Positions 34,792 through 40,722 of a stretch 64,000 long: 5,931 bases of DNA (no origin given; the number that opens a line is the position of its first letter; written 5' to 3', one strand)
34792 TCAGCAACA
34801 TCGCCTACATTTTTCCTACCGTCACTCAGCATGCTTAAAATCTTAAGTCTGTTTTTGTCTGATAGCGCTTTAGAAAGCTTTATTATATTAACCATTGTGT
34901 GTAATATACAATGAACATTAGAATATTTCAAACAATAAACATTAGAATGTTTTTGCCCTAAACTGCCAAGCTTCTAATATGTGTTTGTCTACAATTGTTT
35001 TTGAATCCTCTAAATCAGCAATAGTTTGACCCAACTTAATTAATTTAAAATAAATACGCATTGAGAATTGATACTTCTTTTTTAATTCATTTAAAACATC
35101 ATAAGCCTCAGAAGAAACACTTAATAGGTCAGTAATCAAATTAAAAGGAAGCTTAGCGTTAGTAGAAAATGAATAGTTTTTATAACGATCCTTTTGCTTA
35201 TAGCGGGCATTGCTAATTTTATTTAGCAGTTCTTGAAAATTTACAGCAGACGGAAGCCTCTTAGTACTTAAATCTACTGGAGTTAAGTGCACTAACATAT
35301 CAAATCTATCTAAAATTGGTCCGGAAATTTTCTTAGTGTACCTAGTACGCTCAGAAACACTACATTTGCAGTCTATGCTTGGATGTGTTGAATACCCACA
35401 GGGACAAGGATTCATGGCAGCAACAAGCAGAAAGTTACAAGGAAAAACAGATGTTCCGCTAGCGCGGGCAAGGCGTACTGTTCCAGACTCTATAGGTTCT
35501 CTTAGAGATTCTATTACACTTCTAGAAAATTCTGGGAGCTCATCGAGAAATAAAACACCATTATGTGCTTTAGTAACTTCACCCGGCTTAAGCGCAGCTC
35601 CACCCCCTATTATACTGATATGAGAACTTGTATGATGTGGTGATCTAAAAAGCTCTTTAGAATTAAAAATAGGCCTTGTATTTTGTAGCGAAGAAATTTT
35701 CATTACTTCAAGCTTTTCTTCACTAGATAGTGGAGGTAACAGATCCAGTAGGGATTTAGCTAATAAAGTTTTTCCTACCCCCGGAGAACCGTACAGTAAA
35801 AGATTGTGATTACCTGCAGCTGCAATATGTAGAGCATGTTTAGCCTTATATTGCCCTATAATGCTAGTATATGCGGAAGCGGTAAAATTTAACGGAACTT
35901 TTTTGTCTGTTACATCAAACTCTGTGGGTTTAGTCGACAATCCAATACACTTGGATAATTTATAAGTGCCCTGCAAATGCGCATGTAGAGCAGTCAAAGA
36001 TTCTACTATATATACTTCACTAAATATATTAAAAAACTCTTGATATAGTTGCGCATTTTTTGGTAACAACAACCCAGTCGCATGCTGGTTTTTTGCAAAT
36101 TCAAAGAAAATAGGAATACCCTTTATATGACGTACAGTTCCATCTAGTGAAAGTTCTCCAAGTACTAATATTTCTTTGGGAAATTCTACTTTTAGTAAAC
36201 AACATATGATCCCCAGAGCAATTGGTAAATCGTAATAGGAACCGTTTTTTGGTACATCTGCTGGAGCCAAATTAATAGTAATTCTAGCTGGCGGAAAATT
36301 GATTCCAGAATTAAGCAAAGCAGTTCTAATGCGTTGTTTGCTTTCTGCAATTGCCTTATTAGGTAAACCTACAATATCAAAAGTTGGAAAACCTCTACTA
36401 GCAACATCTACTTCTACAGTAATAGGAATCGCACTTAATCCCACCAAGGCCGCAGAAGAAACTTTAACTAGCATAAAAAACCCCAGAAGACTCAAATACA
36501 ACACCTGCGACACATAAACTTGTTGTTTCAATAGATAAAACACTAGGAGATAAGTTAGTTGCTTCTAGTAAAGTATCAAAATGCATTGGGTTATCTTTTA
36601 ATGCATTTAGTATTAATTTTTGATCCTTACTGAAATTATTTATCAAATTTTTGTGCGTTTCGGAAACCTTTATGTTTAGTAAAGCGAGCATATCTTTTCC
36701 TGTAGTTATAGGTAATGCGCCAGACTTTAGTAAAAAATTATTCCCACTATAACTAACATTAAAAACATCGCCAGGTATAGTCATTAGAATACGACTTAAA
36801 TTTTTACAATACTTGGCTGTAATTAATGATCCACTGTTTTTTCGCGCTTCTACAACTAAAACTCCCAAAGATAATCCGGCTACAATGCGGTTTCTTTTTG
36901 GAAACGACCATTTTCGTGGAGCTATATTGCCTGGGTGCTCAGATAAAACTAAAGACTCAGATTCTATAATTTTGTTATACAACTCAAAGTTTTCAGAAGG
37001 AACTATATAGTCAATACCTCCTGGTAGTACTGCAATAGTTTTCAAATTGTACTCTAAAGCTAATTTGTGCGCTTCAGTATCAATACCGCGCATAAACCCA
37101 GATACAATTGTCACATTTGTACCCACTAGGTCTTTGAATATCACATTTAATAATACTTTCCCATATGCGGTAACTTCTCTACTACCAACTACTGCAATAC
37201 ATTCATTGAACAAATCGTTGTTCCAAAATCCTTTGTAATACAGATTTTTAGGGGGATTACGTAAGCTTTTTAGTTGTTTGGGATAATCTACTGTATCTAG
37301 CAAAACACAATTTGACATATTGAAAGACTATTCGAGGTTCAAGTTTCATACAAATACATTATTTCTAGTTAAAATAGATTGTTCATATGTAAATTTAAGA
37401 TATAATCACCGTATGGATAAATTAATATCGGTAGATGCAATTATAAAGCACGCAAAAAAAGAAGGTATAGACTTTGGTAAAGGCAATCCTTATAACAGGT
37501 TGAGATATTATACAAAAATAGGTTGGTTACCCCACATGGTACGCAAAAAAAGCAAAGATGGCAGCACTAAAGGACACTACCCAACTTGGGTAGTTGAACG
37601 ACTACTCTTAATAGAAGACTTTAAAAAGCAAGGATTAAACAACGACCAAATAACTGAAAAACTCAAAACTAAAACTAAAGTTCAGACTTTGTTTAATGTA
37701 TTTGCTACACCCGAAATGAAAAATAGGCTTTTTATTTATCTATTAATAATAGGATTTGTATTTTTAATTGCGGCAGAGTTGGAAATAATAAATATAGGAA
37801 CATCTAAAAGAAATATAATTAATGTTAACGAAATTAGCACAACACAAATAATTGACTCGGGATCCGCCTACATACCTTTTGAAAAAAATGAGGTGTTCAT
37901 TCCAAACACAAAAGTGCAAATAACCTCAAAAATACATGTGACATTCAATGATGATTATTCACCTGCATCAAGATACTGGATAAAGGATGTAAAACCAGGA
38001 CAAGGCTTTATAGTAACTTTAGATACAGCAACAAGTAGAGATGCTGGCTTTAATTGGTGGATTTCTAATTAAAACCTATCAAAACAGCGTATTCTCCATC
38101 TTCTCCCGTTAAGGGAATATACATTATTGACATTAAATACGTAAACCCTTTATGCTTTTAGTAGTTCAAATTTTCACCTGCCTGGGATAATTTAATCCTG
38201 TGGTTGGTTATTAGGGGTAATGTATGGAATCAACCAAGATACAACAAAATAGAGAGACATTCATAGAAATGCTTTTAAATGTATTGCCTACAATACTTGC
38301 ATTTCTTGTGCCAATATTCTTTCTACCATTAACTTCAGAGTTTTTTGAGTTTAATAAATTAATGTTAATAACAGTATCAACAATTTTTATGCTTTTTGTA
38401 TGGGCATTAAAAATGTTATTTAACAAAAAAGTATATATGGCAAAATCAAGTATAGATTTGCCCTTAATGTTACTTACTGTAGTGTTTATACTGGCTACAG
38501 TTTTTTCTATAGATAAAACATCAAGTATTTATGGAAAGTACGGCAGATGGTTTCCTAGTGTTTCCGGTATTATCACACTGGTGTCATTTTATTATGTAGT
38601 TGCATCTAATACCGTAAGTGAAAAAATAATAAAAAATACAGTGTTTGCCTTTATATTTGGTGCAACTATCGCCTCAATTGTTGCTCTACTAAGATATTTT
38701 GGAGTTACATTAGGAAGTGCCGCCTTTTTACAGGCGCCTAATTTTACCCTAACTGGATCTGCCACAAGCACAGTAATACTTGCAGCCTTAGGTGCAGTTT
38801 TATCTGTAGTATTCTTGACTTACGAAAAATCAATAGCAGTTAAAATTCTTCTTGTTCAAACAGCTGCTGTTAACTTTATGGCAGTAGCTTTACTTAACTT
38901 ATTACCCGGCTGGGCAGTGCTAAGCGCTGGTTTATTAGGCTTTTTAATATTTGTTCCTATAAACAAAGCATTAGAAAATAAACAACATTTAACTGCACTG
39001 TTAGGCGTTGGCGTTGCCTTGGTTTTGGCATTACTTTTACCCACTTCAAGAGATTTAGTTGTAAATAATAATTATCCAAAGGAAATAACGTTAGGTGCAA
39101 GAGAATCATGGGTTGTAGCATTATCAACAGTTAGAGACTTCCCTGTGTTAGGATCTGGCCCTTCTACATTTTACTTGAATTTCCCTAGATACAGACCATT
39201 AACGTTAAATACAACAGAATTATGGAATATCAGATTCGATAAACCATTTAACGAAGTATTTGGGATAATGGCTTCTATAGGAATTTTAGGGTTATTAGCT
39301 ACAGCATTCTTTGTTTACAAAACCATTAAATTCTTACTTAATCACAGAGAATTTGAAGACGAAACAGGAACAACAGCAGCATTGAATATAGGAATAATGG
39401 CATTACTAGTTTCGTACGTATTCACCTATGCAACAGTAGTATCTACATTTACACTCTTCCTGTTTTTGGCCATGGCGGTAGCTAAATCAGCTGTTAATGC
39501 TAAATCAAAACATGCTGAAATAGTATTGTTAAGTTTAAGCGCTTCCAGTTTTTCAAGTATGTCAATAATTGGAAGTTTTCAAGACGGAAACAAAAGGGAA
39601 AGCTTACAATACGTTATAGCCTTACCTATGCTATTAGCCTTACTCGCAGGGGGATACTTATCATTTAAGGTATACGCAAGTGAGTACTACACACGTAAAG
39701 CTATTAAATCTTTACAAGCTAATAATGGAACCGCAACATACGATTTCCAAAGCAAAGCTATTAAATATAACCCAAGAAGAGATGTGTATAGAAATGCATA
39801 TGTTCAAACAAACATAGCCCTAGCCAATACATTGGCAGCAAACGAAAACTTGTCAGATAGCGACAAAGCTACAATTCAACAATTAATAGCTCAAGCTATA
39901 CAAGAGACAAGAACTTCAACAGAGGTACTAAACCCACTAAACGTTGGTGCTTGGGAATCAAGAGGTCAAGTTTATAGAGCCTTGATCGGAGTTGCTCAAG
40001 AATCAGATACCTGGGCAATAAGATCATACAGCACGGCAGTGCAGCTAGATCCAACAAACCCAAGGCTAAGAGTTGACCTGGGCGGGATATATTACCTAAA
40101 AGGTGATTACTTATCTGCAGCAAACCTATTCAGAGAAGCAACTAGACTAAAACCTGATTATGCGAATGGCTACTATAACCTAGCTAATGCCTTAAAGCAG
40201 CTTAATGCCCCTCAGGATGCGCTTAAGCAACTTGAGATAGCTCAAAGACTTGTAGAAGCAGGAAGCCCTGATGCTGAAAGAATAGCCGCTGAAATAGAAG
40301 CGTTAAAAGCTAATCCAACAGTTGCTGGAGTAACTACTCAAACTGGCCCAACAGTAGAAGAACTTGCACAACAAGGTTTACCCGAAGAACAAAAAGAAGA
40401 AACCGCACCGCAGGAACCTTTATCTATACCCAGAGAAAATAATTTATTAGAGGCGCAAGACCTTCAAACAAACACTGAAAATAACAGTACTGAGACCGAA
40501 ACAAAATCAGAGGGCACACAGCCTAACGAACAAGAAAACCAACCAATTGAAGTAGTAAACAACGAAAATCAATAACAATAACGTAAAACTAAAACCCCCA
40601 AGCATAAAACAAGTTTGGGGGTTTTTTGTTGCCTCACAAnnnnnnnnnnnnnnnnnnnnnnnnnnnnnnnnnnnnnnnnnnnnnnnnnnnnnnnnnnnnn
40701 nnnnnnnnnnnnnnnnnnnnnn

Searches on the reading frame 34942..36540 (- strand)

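Call 44: search_protein_families(library=pfam, proteins=[window:34942-36540:-], max_evalue=0.00001)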
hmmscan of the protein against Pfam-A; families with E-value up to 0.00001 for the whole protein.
window:34942-36540:- (532 aa): 6 families
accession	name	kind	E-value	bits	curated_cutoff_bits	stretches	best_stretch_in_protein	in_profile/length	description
PF01078.27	Mg_chelatase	-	1e-80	270.5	20.3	1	225-422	3-202/207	Magnesium chelatase, subunit ChlI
PF13541.12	ChlI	-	5.4e-39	133.3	27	1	42-162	1-120/121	Subunit ChlI of Mg-chelatase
PF13335.12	Mg_chelatase_C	-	5.1e-16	59.5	26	1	438-528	7-94/94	Magnesium chelatase, subunit ChlI C-terminal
PF00493.29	MCM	-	1e-10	41.6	23.3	1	229-419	42-204/224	MCM P-loop domain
PF07728.20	AAA_5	-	2.2e-10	41.1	22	1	246-380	1-125/139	AAA domain (dynein-related subfamily)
PF00158.32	Sigma54_activat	-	9e-08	32.4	20.2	1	235-377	13-142/168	Sigma-54 interaction domain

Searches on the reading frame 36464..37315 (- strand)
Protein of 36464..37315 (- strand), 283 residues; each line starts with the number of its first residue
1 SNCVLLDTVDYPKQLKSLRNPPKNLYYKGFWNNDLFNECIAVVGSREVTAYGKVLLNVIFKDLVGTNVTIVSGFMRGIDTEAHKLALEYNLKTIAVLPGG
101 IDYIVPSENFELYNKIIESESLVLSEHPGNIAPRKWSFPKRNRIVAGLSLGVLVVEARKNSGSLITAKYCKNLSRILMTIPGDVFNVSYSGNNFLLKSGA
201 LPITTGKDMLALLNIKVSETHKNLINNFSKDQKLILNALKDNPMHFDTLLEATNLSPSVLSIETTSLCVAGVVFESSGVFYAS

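Call 44: search_protein_families(library=pfam, proteins=[window:36464-37315:-], max_evalue=0.00001)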
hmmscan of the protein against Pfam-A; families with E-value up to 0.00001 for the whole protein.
window:36464-37315:- (283 aa): 1 family
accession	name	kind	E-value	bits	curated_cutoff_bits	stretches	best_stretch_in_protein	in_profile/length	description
PF02481.21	DNA_processg_A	-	7.7e-65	218.5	29.6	1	3-204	9-211/212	DNA recombination-mediator protein A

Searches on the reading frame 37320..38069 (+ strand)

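Call 103: search_protein_families(library=pfam, proteins=[window:37320-38069:+], max_evalue=0.0001)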
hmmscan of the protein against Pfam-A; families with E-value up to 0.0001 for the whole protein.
window:37320-38069:+ (250 aa): 1 family
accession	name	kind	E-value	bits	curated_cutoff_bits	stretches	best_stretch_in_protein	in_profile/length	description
PF13411.12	MerR_1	-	8.6e-05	23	21.6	0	57-116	13-67/69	MerR HTH family regulatory protein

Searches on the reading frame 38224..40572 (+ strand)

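Call 44: search_protein_families(library=pfam, proteins=[window:38224-40572:+], max_evalue=0.00001)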
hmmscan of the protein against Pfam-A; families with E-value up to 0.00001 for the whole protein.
window:38224-40572:+ (783 aa): 6 families
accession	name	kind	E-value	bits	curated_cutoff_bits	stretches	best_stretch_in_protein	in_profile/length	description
PF13414.12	TPR_11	-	7.9e-14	51.5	26.8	1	621-660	2-41/42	TPR repeat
PF07719.23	TPR_2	-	4.7e-09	36.1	27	0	618-646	6-34/34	Tetratricopeptide repeat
PF00515.34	TPR_1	-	4.4e-08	33.1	27.8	0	647-671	1-25/34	Tetratricopeptide repeat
PF13431.12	TPR_17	-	6.8e-08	32.6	24.4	0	635-667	1-33/34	Tetratricopeptide repeat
PF14559.12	TPR_19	-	7.8e-08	33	25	0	626-672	4-50/68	Tetratricopeptide repeat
PF13432.12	TPR_16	-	1e-06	29.5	32.7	0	598-646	16-64/65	Tetratricopeptide repeat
